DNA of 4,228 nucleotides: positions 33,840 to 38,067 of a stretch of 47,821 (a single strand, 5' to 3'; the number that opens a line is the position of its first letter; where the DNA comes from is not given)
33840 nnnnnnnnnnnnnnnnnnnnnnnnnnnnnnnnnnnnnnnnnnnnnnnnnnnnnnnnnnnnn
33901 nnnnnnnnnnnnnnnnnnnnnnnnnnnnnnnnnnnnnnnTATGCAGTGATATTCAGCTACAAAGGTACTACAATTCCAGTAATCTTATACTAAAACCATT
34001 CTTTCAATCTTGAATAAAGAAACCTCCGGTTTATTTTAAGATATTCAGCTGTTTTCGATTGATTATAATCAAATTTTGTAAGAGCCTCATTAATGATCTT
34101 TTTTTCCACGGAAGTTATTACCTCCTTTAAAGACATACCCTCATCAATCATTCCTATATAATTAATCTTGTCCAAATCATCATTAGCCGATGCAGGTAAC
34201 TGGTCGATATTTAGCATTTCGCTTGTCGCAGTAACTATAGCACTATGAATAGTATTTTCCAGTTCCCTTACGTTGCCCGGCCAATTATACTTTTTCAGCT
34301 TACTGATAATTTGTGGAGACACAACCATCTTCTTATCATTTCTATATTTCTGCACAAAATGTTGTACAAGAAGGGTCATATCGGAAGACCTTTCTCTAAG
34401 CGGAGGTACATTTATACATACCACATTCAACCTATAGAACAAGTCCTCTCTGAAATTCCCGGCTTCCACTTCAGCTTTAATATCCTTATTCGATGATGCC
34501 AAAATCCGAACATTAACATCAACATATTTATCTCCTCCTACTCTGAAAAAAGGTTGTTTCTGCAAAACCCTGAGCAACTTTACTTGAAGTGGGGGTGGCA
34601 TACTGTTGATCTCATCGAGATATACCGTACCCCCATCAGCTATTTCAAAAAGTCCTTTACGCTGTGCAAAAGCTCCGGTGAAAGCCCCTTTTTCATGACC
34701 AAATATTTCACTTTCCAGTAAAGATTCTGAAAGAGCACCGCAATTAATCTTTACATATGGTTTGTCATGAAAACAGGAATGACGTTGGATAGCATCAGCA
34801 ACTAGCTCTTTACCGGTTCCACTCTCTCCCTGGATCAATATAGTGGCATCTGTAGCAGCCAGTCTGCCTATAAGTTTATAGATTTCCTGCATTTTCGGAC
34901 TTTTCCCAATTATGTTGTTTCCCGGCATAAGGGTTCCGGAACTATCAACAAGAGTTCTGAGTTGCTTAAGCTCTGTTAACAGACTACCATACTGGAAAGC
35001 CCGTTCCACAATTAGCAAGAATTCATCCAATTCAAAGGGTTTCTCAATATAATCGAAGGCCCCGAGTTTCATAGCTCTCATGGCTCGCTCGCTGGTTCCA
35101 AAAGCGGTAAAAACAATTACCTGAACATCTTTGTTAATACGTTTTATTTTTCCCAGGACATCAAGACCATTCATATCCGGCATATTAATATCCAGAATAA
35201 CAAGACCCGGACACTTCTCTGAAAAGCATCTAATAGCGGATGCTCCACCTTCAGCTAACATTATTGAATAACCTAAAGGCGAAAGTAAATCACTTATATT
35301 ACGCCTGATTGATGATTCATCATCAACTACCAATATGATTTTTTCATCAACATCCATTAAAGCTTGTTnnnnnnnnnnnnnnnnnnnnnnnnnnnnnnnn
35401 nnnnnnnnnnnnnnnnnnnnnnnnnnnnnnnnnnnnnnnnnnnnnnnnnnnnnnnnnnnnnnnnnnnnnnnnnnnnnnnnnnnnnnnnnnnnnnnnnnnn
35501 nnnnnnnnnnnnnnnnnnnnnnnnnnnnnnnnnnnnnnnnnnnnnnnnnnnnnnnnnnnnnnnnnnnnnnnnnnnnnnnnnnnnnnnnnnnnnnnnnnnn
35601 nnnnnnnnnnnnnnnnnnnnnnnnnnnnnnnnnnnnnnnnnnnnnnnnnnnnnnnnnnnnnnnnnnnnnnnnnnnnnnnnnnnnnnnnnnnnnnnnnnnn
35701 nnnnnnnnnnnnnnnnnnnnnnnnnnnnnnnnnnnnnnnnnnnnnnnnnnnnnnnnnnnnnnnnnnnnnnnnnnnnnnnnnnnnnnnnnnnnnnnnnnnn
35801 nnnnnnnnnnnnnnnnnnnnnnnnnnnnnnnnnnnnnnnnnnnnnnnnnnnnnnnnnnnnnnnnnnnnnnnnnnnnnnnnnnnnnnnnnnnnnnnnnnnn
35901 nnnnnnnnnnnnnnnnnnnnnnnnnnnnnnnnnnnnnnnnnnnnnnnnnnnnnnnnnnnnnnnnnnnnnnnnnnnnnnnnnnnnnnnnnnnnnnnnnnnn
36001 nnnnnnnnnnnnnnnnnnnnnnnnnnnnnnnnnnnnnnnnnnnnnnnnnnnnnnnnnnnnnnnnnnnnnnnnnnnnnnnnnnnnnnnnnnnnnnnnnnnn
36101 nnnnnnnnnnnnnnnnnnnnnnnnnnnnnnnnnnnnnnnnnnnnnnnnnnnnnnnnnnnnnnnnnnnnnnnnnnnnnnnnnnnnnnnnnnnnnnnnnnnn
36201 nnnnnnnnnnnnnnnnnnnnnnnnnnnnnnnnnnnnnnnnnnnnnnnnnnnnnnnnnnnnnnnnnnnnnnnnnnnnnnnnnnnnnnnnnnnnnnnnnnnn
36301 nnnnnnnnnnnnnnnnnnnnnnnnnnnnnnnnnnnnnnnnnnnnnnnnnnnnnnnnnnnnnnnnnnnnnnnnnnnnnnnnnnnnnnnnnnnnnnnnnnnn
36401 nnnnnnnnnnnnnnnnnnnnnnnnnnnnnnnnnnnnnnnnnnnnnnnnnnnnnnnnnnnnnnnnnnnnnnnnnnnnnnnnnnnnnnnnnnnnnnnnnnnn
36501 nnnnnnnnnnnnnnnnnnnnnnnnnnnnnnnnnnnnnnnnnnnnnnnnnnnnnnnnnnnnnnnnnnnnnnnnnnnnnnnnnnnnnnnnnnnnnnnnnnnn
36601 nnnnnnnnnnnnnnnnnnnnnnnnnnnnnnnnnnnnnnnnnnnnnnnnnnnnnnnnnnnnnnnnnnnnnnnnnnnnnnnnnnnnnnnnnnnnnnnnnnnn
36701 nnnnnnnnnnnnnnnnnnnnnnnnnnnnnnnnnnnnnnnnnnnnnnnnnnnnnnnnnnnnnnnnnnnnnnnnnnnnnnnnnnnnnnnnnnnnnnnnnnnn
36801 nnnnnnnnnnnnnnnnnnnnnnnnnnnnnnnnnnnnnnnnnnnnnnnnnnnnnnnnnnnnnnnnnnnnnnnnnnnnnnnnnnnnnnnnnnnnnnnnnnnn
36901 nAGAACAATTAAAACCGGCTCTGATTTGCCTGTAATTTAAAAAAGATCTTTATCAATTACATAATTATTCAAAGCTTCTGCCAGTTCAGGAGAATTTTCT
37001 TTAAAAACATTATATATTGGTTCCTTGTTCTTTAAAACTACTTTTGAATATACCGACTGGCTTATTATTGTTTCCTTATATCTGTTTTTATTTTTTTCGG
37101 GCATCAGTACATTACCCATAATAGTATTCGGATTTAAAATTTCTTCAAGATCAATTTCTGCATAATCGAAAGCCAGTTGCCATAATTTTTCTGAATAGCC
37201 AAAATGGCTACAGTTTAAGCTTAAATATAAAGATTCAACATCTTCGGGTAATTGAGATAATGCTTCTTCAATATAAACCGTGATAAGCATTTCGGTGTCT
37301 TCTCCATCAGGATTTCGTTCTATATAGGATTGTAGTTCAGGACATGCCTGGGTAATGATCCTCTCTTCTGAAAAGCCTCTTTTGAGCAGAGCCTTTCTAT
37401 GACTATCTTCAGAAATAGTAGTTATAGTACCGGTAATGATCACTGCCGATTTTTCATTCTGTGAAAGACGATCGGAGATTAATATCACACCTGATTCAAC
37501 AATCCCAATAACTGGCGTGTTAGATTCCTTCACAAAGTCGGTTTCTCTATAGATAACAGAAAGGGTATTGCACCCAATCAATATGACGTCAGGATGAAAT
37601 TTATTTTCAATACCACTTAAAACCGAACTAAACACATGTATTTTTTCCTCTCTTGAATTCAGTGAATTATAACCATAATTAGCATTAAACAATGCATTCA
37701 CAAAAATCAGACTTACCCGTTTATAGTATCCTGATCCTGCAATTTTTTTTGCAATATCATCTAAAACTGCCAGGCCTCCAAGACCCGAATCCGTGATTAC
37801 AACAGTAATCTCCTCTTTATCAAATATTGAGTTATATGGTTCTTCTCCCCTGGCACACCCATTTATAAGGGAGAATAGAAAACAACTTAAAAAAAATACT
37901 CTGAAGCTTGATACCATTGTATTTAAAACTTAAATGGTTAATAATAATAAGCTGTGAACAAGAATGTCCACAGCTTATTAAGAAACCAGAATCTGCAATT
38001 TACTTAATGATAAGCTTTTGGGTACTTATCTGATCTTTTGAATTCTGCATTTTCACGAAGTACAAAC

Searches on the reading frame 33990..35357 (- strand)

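Call 42: search_protein_families(library=pfam, proteins=[window:33990-35357:-], max_evalue=0.0001)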
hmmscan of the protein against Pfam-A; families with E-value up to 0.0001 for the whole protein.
window:33990-35357:- (455 aa): 6 families
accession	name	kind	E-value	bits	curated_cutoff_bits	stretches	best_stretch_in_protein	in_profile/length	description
PF00158.32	Sigma54_activat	-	4.7e-67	225.3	20.2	1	149-315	1-167/168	Sigma-54 interaction domain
PF00072.30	Response_reg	-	3.2e-29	101.8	30.2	1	8-116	1-109/111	Response regulator receiver domain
PF25601.1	AAA_lid_14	-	2.7e-21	75.6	27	1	321-392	1-75/87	AAA+ ATPase lid domain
PF14532.12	Sigma54_activ_2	-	5.2e-21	75.8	25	1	150-320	1-138/138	Sigma-54 interaction domain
PF02954.25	HTH_8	-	2.8e-10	40.2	22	1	416-454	4-42/42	Bacterial regulatory protein, Fis family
PF07728.20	AAA_5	-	1.4e-07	32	22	1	173-291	2-123/139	AAA domain (dynein-related subfamily)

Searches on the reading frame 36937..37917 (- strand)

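Call 42: search_protein_families(library=pfam, proteins=[window:36937-37917:-], max_evalue=0.0001)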
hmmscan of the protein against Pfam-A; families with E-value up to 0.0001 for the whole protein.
window:36937-37917:- (326 aa): 1 family
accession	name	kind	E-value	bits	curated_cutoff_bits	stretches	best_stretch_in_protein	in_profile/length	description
PF01177.27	Asp_Glu_race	-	1.2e-06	29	31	1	85-212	42-164/211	Asp/Glu/Hydantoin racemase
